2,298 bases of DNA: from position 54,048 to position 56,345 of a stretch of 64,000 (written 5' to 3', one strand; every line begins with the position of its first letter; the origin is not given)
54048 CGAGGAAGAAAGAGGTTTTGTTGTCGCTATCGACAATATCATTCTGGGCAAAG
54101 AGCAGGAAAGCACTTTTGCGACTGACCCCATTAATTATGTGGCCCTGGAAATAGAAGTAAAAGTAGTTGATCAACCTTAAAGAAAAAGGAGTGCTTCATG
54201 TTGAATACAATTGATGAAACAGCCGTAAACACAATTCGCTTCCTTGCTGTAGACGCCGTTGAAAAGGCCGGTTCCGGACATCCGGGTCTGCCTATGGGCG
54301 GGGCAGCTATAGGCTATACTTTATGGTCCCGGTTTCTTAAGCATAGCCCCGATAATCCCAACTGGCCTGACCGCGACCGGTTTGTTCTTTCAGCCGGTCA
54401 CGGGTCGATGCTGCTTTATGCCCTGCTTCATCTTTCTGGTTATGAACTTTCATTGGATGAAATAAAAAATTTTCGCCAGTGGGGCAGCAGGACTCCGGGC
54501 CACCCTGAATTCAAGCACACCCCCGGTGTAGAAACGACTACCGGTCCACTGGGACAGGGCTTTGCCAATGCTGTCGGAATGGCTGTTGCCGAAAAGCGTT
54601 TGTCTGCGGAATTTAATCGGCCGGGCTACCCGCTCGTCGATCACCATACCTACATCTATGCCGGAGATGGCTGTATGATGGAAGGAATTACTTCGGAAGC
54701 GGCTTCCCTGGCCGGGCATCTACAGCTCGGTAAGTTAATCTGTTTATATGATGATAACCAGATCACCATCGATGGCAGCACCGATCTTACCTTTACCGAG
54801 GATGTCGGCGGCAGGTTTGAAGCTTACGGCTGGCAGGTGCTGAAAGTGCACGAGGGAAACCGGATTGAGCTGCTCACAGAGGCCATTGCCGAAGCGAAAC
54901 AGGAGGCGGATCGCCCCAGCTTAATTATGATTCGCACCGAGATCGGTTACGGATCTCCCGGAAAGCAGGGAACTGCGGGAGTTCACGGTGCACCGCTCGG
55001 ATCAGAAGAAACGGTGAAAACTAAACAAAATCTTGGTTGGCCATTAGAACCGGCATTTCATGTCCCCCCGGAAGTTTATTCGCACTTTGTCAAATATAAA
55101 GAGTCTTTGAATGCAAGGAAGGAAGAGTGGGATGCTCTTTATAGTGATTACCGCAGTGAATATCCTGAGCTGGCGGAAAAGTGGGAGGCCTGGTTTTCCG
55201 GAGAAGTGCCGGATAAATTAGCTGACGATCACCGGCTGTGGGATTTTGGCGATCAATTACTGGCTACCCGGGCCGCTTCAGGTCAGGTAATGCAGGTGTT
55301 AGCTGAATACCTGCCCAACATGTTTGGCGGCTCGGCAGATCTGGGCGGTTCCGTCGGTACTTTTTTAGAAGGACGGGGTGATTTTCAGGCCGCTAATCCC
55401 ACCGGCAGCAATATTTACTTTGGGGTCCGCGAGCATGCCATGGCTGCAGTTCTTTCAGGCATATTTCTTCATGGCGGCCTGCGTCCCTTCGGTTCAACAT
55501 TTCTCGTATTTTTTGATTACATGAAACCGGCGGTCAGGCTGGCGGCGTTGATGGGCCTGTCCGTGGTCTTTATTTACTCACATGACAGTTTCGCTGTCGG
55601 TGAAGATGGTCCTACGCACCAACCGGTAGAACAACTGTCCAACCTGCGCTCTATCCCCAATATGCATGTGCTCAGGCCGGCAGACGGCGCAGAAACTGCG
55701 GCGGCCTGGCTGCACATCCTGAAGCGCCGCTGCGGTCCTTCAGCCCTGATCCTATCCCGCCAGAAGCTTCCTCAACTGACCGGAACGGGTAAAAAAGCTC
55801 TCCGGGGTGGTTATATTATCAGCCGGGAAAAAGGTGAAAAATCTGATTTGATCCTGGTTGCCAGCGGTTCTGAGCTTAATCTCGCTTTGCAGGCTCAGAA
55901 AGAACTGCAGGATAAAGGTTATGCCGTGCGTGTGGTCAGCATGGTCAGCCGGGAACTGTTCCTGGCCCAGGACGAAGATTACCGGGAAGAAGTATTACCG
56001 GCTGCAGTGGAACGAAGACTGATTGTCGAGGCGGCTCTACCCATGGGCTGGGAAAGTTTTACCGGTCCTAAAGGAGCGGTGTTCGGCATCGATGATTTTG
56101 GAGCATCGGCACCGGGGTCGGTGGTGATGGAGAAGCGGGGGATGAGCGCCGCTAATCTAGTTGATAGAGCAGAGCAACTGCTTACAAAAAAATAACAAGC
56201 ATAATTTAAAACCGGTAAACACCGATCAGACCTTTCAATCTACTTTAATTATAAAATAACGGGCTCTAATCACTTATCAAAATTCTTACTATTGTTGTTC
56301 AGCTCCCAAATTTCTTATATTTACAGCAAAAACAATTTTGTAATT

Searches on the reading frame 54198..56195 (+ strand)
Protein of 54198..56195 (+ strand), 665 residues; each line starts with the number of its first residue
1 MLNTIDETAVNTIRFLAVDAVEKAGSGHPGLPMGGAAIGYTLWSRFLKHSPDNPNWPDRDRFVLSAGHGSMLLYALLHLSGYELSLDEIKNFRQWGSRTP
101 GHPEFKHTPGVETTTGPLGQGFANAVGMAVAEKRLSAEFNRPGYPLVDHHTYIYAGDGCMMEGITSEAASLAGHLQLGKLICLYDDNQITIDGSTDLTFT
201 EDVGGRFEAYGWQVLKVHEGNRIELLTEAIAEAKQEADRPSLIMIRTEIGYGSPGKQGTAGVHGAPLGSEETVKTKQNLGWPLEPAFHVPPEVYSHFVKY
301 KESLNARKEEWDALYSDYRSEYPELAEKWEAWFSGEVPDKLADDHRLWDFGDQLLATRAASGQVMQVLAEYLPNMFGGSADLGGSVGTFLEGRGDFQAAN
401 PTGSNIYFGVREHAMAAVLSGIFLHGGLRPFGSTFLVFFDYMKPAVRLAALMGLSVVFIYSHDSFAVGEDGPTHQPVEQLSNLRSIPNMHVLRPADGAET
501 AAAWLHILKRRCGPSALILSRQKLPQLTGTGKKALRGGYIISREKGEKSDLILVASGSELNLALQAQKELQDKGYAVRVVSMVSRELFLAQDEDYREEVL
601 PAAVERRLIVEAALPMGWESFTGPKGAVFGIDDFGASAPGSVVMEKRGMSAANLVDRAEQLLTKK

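Call 20: find_encoding_contigs(protein=window:54198-56195:+, flank=10000, max_places=1)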
Protein window:54198-56195:+ (665 aa): 1 contig read that carries it; 1 place shown.
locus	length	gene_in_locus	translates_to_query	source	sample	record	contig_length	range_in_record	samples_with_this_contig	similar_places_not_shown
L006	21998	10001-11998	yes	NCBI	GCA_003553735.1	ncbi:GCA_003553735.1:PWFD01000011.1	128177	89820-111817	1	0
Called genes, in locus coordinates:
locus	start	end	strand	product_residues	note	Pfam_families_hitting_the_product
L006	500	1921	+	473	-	-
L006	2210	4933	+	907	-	PF04932:Wzy_C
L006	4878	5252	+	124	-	-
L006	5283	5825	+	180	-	PF01625:PMSR, PF20939:MsrA_helical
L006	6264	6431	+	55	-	-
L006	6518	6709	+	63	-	PF13396:PLDc_N (weak)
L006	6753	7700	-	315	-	PF00892:EamA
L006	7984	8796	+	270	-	PF13349:DUF4097 (weak)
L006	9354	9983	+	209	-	-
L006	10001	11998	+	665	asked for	PF00456:Transketolase_N, PF02779:Transket_pyr, PF22613:Transketolase_C_1, PF02780:Transketolase_C (weak)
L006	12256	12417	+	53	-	-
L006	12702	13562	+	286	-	PF01427:Peptidase_M15, PF02557:VanY (faint)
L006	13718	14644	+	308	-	PF02557:VanY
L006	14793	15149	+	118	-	PF09685:MamF_MmsF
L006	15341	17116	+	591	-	PF02310:B12-binding, PF04055:Radical_SAM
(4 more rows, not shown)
